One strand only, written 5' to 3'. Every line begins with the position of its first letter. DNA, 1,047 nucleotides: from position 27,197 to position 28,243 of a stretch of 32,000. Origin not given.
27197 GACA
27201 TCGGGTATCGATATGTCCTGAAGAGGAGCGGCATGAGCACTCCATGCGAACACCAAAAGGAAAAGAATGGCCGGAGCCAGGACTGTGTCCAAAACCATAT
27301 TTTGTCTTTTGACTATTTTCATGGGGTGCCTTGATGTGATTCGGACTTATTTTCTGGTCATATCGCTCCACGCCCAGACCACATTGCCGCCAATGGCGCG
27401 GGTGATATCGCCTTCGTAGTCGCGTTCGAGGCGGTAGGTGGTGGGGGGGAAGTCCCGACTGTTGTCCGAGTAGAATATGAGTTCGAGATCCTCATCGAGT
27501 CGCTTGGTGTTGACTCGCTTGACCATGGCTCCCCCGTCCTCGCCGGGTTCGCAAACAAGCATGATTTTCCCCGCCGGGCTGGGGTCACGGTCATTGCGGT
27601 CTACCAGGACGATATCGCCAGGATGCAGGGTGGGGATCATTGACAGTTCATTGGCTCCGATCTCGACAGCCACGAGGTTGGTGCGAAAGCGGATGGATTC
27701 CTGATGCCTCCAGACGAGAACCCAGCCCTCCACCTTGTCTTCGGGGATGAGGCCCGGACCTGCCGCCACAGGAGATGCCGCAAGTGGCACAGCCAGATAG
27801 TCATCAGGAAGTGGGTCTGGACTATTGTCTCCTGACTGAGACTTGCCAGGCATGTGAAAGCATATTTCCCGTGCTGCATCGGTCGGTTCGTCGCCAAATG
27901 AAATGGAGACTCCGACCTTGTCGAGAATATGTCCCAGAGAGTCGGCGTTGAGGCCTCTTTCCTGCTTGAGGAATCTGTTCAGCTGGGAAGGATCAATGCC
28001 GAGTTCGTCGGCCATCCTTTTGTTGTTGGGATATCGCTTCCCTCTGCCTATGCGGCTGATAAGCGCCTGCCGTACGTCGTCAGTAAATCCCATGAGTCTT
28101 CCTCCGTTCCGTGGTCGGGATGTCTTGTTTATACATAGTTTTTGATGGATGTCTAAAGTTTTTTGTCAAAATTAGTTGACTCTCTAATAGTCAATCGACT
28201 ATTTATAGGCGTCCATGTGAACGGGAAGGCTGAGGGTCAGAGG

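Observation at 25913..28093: Self-cleaving CI/LexA-type repressor heading an operon with two uncharacterised cargo genes, a secreted HEAT-repeat protein and a 135-aa unknown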

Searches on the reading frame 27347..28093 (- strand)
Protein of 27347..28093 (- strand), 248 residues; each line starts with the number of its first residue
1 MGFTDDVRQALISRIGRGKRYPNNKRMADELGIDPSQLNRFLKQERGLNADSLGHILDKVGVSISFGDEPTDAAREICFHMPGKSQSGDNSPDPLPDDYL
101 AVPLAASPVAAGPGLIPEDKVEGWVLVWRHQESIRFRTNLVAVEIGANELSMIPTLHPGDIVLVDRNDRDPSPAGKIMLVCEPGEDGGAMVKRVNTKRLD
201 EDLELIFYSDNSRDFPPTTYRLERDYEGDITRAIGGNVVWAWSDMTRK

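Call 3: search_protein_families(library=pfam, proteins=[window:27347-28093:-], max_evalue=0.1)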
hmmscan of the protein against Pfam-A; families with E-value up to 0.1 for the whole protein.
window:27347-28093:- (248 aa): 4 families
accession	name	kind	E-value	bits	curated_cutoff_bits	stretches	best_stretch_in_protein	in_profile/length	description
PF00717.28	Peptidase_S24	-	7.7e-05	22.8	23.3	1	148-221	41-104/116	Peptidase S24-like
PF10502.14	Peptidase_S26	-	0.0052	17.2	22.9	1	146-194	27-77/168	Signal peptidase, peptidase S26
PF12844.13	HTH_19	-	0.054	13.9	30.2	1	23-63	14-54/64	Helix-turn-helix domain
PF01381.28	HTH_3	-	0.059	13.9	23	0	25-65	13-53/55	Helix-turn-helix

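Call 5: search_protein_families(library=phrogs, proteins=[window:27347-28093:-], max_evalue=0.01)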
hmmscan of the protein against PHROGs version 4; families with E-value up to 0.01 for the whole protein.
window:27347-28093:- (248 aa): 3 families
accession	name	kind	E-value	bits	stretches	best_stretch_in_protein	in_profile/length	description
phrog_4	-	transcription regulation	9e-16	58.8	1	24-247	147-341/400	transcriptional repressor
phrog_6201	-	transcription regulation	2.6e-07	31.5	1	145-245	31-118/121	CI-like repressor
phrog_725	-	transcription regulation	0.0024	18.8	1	13-64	17-65/101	CII-like regulator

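Call 6: search_protein_families(library=ncbifam, proteins=[window:27347-28093:-], max_evalue=0.01)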
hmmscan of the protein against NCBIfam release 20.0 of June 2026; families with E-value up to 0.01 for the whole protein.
window:27347-28093:- (248 aa): 3 families
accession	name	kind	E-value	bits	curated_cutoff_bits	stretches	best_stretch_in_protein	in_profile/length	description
TIGR02754.1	sod_Ni_protease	equivalog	2.8e-05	24.5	63.25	1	151-196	7-54/90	nickel-type superoxide dismutase maturation protease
NF048000.1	ECH1013_TF_S24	equivalog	0.00052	20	300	1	151-213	122-180/204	ECH_1013 family putative transcriptional regulator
TIGR02227.1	sigpep_I_bact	equivalog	0.0099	15.8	47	0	148-194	26-74/162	signal peptidase I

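Call 7: search_protein_families(library=padloc, proteins=[window:27347-28093:-], max_evalue=0.01)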
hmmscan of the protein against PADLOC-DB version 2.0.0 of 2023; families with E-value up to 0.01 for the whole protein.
window:27347-28093:- (248 aa): 0 families

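Call 24: find_homologous_proteins(query=window:27347-28093:-)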
Query window:27347-28093:- (248 aa): 325 proteins with E <= 0.001 among 1002 candidates; the best 120 are listed.
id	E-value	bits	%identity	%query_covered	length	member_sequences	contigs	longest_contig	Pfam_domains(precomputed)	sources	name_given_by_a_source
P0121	1.6e-150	518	90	100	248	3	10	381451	-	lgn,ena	-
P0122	1.7e-148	511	88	100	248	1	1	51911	-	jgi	-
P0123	7.4e-148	509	87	100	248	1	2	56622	-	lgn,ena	-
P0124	5.6e-147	506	100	90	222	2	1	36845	-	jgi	-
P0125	6.2e-147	506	87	100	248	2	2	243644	PF00717.29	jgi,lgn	jgi:hypothetical protein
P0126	1.6e-146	505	87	100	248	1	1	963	-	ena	-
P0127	2.4e-146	504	88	100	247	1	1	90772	-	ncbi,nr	ncbi:S24/S26 family peptidase [Pseudodesulfovibrio sp.]|nr:S24/S26 family peptidase [Pseudodesulfovi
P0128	1.3e-145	502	86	100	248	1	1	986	-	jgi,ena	-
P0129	1.6e-145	501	86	100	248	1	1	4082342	-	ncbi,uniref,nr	ncbi:S24/S26 family peptidase [Pseudodesulfovibrio sp. zrk46]|uniref:S24 family peptidase n=1 Tax=Ps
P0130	4.6e-145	500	87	100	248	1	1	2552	-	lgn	-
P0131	7.9e-145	499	86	100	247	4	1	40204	PF00717.29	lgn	-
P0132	1.2e-144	499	84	100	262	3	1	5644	PF00717.29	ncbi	-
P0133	1.4e-144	498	86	100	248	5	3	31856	-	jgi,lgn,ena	-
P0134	2.1e-144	498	85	100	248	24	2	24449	-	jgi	jgi:transcriptional regulator with XRE-family HTH domain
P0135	2.4e-144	498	87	100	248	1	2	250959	-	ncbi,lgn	-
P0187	2.7e-114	399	70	100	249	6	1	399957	PF00717.29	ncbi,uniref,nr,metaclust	ncbi:S24 family peptidase [Paucidesulfovibrio longus]|uniref:S24 family peptidase n=1 Tax=Paucidesul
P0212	1.0e-105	371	67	100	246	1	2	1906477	PF00717.29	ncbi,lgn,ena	-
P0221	9.1e-100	352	63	100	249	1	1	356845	-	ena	-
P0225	5.4e-98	346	63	100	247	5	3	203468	-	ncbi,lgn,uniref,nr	ncbi:Peptidase S24-like [Humidesulfovibrio mexicanus]|uniref:Peptidase S24-like n=1 Tax=Humidesulfov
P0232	3.6e-94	333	61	100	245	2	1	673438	PF00717.29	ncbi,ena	-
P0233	3.7e-94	333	59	100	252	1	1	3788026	-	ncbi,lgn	ncbi:MAG: LexA family transcriptional regulator [Desulfovibrio sp.]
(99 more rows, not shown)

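Call 25: find_encoding_contigs(protein=P0187, flank=6000, max_places=1)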
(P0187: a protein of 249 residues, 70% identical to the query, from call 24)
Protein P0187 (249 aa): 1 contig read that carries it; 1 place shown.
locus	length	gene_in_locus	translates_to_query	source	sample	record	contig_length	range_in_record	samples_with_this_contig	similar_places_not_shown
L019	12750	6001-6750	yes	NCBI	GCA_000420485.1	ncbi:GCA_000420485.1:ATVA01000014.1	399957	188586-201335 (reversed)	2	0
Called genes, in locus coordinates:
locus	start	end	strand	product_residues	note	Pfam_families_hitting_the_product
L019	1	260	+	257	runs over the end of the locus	-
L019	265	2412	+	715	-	-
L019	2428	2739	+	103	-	-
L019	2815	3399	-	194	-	-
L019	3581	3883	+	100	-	PF25020:TTR_TEN1-4 (weak), PF13620:CarboxypepD_reg, PF13715:CarbopepD_reg_2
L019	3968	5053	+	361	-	PF00072:Response_reg, PF01339:CheB_methylest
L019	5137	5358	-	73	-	-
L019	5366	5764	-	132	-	PF18925:DUF5675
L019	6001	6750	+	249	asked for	PF00717:Peptidase_S24 (weak)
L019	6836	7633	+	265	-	PF01791:DeoC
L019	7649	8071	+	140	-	PF22091:DUF6941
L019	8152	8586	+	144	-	PF00578:AhpC-TSA (weak), PF00085:Thioredoxin, PF13899:Thioredoxin_7 (weak), PF13098:Thioredoxin_2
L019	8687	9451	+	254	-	PF00497:SBP_bac_3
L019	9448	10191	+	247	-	PF02146:SIR2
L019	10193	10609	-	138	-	PF13622:4HBT_3 (weak), PF03061:4HBT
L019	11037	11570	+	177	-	PF01789:PsbP (weak), PF08786:DcrB (weak)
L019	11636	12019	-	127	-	-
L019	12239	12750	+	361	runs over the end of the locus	-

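Call 26: find_encoding_contigs(protein=P0225, flank=6000, max_places=1)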
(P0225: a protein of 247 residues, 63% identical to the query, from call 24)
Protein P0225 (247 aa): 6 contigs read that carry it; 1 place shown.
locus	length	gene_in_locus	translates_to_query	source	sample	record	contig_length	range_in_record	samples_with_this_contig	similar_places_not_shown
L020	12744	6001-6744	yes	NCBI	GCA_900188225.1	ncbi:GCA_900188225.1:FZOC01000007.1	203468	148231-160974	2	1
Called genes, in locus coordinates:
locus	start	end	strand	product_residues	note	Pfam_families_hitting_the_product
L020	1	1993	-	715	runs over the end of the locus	PF01326:PPDK_N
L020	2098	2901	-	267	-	-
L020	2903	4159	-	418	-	PF01925:TauE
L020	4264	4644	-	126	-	PF00072:Response_reg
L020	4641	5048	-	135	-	-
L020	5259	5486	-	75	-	-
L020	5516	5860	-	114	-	-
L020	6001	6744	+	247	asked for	-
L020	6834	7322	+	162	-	PF04519:Bactofilin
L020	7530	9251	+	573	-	PF05378:Hydant_A_N, PF01968:Hydantoinase_A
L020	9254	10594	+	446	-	PF00850:Hist_deacetyl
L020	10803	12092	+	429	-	-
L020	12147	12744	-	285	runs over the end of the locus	PF00583:Acetyltransf_1, PF13508:Acetyltransf_7 (weak), PF13673:Acetyltransf_10 (weak), PF18014:Acetyltransf_18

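Call 27: find_encoding_contigs(protein=P0233, flank=6000, max_places=1)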
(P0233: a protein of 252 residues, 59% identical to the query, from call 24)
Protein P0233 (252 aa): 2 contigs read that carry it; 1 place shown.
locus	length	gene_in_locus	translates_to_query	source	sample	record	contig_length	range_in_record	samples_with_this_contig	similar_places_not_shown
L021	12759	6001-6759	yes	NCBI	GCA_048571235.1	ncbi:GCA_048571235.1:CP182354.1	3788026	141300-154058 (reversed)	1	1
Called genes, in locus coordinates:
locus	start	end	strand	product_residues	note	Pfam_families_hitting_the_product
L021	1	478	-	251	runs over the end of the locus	PF13386:DsbD_2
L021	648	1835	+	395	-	PF25575:TPR_BSK1_C (faint), PF25570:TPR_DENND3 (faint), PF00515:TPR_1 (faint), PF07719:TPR_2 (faint), PF13181:TPR_8 (faint), PF13371:TPR_9 (faint), PF13414:TPR_11 (faint), PF13428:TPR_14 (faint), +3 more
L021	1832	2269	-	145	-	-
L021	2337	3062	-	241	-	PF09818:ABC_ATPase (faint), PF00005:ABC_tran, PF02463:SMC_N (weak), PF13304:AAA_21 (weak)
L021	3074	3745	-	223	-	PF00528:BPD_transp_1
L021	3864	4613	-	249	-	PF00497:SBP_bac_3, PF10613:Lig_chan-Glu_bd, PF12974:Phosphonate-bd (weak)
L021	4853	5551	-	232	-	PF13181:TPR_8 (faint), PF13371:TPR_9 (faint), PF00515:TPR_1 (faint), PF07719:TPR_2 (faint), PF13414:TPR_11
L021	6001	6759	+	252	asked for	-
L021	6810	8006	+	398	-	PF22020:RlmL_1st, PF02926:THUMP, PF01170:UPF0020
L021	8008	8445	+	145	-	PF00717:Peptidase_S24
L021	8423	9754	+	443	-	PF00817:IMS, PF11798:IMS_HHH (faint), PF11799:IMS_C, PF13438:DUF4113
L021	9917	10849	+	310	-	PF01584:CheW, PF00072:Response_reg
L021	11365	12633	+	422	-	PF08668:HDOD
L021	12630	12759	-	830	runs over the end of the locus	PF00989:PAS, PF08448:PAS_4 (weak), PF13188:PAS_8, PF13426:PAS_9, PF08447:PAS_3, PF00512:HisKA, PF02518:HATPase_c, PF00072:Response_reg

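Call 36: search_dna_similar(query=window:27347-28093:-, collection=phages, mode=protein, max_evalue=0.001)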
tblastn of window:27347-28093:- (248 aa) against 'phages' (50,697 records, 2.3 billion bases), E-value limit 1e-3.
No match.

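Call 53: find_encoding_contigs(protein=P0212, flank=6000, max_places=1)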
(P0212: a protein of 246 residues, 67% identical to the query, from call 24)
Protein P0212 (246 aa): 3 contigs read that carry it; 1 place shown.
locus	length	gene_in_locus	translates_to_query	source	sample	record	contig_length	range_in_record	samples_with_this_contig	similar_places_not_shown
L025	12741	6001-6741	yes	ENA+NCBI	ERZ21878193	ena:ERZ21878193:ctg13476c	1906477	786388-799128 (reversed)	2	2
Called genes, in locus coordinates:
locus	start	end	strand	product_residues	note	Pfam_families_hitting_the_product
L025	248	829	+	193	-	-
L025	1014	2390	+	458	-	PF02878:PGM_PMM_I, PF02879:PGM_PMM_II, PF02880:PGM_PMM_III, PF00408:PGM_PMM_IV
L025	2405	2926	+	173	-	PF03692:CxxCxxCC (weak)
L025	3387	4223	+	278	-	PF00561:Abhydrolase_1 (faint), PF12146:Hydrolase_4 (faint)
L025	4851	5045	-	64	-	-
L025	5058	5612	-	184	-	PF18925:DUF5675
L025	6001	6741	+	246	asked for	PF00717:Peptidase_S24 (weak)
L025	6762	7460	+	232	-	-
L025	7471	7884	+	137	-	PF22091:DUF6941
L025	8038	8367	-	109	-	-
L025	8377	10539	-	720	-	-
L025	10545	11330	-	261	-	-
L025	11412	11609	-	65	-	-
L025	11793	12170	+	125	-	-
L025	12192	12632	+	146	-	-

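Call 54: find_encoding_contigs(protein=P0232, flank=6000, max_places=1)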
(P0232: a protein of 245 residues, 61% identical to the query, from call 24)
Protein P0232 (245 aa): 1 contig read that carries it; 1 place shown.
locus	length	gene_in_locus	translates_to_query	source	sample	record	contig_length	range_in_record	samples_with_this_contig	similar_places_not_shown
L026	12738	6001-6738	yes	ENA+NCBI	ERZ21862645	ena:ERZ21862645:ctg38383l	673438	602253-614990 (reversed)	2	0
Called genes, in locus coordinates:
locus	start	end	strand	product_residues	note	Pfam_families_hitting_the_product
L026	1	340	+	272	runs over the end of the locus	PF02085:Cytochrom_CIII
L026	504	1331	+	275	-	-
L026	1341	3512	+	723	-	-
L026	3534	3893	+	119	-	-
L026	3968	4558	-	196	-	-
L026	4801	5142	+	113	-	PF25020:TTR_TEN1-4, PF13620:CarboxypepD_reg, PF13715:CarbopepD_reg_2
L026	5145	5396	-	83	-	-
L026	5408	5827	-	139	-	PF18925:DUF5675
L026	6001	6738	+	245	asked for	PF00717:Peptidase_S24 (weak)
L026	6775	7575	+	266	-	PF01791:DeoC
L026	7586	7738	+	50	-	-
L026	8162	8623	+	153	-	-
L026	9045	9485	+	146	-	-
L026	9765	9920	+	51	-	-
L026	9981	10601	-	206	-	PF02493:MORN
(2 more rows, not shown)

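Call 55: find_encoding_contigs(protein=P0221, flank=6000, max_places=1)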
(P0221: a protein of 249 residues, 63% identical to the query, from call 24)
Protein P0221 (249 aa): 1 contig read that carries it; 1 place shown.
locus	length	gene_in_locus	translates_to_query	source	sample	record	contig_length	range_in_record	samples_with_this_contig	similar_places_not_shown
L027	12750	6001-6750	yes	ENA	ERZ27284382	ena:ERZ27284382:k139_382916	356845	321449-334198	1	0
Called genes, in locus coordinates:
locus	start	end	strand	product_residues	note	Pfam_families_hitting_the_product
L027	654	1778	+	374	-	PF04015:DUF362, PF09861:Lar_N (weak), PF12797:Fer4_2 (faint), PF00037:Fer4 (faint), PF12837:Fer4_6 (faint), PF12838:Fer4_7 (weak), PF13187:Fer4_9 (weak)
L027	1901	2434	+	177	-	PF00571:CBS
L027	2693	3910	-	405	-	PF12704:MacB_PCD, PF02687:FtsX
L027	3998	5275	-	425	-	-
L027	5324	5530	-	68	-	-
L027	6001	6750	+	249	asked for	-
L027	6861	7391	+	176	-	PF04519:Bactofilin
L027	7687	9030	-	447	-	PF03951:Gln-synt_N, PF00120:Gln-synt_C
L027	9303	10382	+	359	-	PF01544:CorA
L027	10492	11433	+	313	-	PF00912:Transgly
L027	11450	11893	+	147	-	PF04657:DMT_YdcZ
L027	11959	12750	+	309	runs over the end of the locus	PF01040:UbiA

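Call 62: search_solved_structures(query=window:27347-28093:-, max_evalue=1, show_alignments=3)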
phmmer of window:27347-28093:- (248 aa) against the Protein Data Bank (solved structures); distinct sequences matched with E-value up to 1: 0.

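Call 65: search_solved_structures(query=A4, max_evalue=1, show_alignments=3)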
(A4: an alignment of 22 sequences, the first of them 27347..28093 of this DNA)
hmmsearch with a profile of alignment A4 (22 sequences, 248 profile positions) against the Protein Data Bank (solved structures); distinct sequences matched with E-value up to 1: 2.
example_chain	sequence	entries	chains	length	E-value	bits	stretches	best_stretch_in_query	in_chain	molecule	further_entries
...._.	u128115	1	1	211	0.021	17.4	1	150-213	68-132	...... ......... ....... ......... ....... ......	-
4ich_A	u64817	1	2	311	0.5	12.9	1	4-89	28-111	Transcriptional regulator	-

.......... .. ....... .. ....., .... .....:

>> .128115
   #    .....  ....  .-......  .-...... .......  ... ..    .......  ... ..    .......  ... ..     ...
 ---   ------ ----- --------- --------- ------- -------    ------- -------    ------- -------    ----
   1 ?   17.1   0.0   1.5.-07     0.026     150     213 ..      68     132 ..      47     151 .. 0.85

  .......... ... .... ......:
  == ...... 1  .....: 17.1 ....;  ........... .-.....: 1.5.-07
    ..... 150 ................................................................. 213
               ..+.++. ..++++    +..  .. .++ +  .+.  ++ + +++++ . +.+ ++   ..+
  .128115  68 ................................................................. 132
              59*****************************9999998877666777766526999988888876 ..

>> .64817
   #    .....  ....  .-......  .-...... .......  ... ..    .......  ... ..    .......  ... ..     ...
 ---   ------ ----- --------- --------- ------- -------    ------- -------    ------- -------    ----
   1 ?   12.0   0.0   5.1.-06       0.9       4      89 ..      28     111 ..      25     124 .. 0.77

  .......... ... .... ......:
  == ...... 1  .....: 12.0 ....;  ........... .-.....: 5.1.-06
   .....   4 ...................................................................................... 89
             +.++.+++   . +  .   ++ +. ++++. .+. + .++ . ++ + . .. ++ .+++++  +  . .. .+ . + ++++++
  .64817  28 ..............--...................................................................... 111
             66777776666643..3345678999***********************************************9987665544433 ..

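Call 70: search_protein_families(library=pfam, proteins=[L025:6762-7460:+, L019:265-2412:+, L020:5259-5486:-], max_evalue=0.1)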
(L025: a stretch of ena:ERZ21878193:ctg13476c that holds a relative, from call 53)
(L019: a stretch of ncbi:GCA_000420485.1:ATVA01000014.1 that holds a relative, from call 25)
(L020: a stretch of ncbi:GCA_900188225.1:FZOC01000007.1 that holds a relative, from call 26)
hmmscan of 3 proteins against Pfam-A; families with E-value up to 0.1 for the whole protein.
L025:6762-7460:+ (232 aa): 0 families

L019:265-2412:+ (715 aa): 17 families
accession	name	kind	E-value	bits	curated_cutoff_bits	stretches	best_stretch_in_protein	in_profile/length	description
PF13646.12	HEAT_2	-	2.4e-60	201.3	27.7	7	161-247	5-86/88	HEAT repeats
PF02985.28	HEAT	-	1e-40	134.3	23.5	4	159-185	3-29/31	HEAT repeat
PF13513.12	HEAT_EZ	-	2.6e-24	85.6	27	2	157-183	29-55/55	HEAT-like repeat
PF08238.18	Sel1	-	6.4e-20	71.3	30.7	2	669-703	2-36/36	Sel1 repeat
PF03130.22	HEAT_PBS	-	7.8e-17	60.3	20.9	3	172-198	1-25/27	PBS lyase HEAT-like repeat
PF00514.29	Arm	-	1.3e-14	54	20.6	1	447-474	11-38/41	Armadillo/beta-catenin-like repeat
PF12717.13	Cnd1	-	2e-14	54.4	26.4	1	157-218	22-86/162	non-SMC mitotic condensation complex subunit 1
PF01602.26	Adaptin_N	-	8e-11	41.6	37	1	130-222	86-184/524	Adaptin N terminal region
PF21581.3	SCD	-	4.7e-07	30.5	27.5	0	200-217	40-57/75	Stromalin conservative domain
PF24714.1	TOR1L1_N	-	0.00042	20.2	43.3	0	445-476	208-239/281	TORTIFOLIA1 N-terminal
PF20168.4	PDS5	-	0.0021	16.3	27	0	164-217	329-387/1053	Sister chromatid cohesion protein PDS5 protein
PF16416.11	GUN4_N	-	0.003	17.8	24.3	0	350-386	9-45/83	ARM-like repeat domain, GUN4-N terminal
PF13414.12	TPR_11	-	0.0065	16.6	26.8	1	607-630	1-24/42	TPR repeat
PF01442.23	Apolipoprotein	-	0.022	14.9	90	0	331-427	81-177/190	Apolipoprotein A1/A4/E domain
PF20308.4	TPR-S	-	0.026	15.5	27.6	0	157-217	5-60/102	Tetratricopeptide Repeats-Sensor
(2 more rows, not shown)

L020:5259-5486:- (75 aa): 1 family
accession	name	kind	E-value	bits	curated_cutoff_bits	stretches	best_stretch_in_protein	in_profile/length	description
PF12728.13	HTH_17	-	0.0031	18.2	27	1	15-61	7-51/51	Helix-turn-helix domain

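Call 71: predict_structure(alignment_id=A5)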
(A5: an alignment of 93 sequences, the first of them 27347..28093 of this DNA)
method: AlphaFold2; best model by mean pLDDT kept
length: 248 residues; sequences in the alignment: 93
mean_pLDDT: 83.3   pTM: 0.60
mean pLDDT of the five models: 83.3, 83.3, 83.0, 82.8, 81.4
residues with pLDDT >= 90: 106; 70-90: 102; 50-70: 23; < 50: 17
segments of 3 or more residues with pLDDT < 50: 70-85
pLDDT, mean of each block of 10 residues (from residue 1): 80 84 87 86 83 82 64 39 48 71 93 89 88 85 92 92 95 95 86 95 95 93 94 94 67
secondary structure, 60 per line:
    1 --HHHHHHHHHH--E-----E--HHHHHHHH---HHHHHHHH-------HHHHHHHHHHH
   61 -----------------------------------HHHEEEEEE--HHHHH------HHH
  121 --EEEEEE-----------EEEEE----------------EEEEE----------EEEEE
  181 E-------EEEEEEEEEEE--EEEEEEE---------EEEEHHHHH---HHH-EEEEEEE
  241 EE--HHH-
elements in order: H3-12 H24-31 H35-42 H50-60 E99-104 H107-111 E123-128 E140-144 E161-165 E176-181 E189-199 E202-208 E218-221 H222-226 E234-242

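Call 74: fold_search(model_id=the predicted structure, library=pdb)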
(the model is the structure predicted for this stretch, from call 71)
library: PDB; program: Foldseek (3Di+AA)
matches with E <= 10: 654; with E <= 0.001: 3
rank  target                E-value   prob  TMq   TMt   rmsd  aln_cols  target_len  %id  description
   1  7jvt_C                6.4e-05  1.00  0.34  0.41  13.6       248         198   14  Crystal structure of a lambda-186 hybrid repressor (released 2021-09-08)
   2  7jvt_D                1.4e-04  1.00  0.32  0.40  11.4       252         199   15  Crystal structure of a lambda-186 hybrid repressor (released 2021-09-08)
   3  2ho0                  6.1e-04  1.00  0.34  0.61   5.9       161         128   14  Structure of a Hyper-cleavable Monomeric Fragment of Phage Lambda Repressor Containing the Cleavage Site Region (released 2006-09-19)
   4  4wt4_B                7.8e-03  0.99  0.29  0.46   8.1       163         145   13  The C-terminal domain of Rubisco Accumulation Factor 1 from Arabidopsis thaliana, crystal form I (released 2015-07-22)
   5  4wt4_C                8.3e-03  0.99  0.29  0.44   8.5       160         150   13  The C-terminal domain of Rubisco Accumulation Factor 1 from Arabidopsis thaliana, crystal form I (released 2015-07-22)
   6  4wt5_A                2.4e-02  0.94  0.29  0.44   8.4       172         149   13  The C-terminal domain of Rubisco Accumulation Factor 1 from Arabidopsis thaliana, crystal form II (released 2015-07-22)
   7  6b9s_B                4.9e-02  0.16  0.14  0.10  16.3       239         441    9  MPnS crystallized in the absence of substrate (released 2017-12-20)
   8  6b9s_D                5.5e-02  0.30  0.19  0.11  15.3       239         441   10  MPnS crystallized in the absence of substrate (released 2017-12-20)
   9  6b9t_D                6.6e-02  0.18  0.15  0.09  16.2       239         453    9  Crystal structure of MPnS with substrate 2-hydroxyethylphosphonate (2-HEP) and Fe(II) bound (released 2017-12-20)
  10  6b9s_G                7.0e-02  0.23  0.18  0.11  16.2       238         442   10  MPnS crystallized in the absence of substrate (released 2017-12-20)
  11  6b9s_H                7.0e-02  0.21  0.17  0.10  16.1       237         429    9  MPnS crystallized in the absence of substrate (released 2017-12-20)
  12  2wiu_B                7.4e-02  1.00  0.23  0.65   4.0        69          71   14  Mercury-modified bacterial persistence regulator hipBA (released 2009-07-28)
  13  6b9r_A                7.9e-02  0.16  0.17  0.10  16.5       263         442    9  Streptomyces albus HEPD with substrate 2-hydroxyethylphosphonate (2-HEP) and Fe(II) bound (released 2017-12-20)
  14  5d4z_1                1.0e-01  0.99  0.23  0.48   7.3        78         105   19  Crystal structure of Repressor from Salmonella-temperate phage (released 2016-04-27)
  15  6b9s_C                1.0e-01  0.18  0.17  0.10  16.2       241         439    9  MPnS crystallized in the absence of substrate (released 2017-12-20)
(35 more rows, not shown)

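Call 93: find_related_loci(query=A4, collection=viral_contigs, flank=8000)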
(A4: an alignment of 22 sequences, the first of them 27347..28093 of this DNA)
Query A4 (248 aa) in viral_contigs; peptide patterns used: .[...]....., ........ (x = any residue, [..] = any of these).
175 stretches matched a pattern, but none encodes a relative of the query by tblastn (E <= 1e-3).
